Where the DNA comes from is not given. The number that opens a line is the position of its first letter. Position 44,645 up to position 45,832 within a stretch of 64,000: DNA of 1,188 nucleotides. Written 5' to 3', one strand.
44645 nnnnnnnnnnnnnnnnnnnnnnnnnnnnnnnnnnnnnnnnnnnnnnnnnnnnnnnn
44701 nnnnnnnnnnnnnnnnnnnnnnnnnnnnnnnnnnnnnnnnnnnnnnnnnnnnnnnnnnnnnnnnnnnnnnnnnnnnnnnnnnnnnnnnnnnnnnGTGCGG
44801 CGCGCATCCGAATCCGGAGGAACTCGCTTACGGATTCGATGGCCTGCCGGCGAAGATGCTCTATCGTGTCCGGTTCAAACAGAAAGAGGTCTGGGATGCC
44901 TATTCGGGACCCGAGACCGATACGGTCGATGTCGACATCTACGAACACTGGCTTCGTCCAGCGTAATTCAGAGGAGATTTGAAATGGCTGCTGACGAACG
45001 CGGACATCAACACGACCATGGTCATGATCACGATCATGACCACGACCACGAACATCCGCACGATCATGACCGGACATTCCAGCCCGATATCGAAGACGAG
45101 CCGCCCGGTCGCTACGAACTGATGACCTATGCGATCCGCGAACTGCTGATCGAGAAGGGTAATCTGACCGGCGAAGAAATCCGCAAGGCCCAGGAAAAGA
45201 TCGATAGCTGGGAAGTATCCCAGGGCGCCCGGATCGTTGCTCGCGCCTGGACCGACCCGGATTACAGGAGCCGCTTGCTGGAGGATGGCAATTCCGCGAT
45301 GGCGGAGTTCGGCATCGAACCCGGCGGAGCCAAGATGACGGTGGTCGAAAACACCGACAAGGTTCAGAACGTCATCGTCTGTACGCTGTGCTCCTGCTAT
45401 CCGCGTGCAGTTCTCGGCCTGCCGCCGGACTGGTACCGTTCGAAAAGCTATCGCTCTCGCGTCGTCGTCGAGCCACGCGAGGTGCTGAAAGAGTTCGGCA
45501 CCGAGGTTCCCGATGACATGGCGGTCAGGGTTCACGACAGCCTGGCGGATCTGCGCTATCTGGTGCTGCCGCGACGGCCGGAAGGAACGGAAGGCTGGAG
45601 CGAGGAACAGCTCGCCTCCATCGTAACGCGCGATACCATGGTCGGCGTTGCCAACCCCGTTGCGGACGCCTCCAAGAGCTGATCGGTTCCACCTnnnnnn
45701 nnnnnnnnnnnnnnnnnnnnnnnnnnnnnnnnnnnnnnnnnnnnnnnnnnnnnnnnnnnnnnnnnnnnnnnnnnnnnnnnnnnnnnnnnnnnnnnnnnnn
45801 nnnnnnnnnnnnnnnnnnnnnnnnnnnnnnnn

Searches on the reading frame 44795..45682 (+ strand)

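Call 20: search_protein_families(library=pfam, proteins=[window:44795-45682:+])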
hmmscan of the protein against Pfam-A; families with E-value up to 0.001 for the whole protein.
window:44795-45682:+ (295 aa): 2 families
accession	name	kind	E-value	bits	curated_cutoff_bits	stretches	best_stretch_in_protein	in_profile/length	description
PF02979.21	NHase_alpha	-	1.9e-78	262.5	27.2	1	108-286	4-184/184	Nitrile hydratase, alpha chain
PF14407.11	Frankia_peptide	-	0.00052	20.7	48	0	146-185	4-43/63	Ribosomally synthesized peptide prototyped by Frankia Franean1_4349.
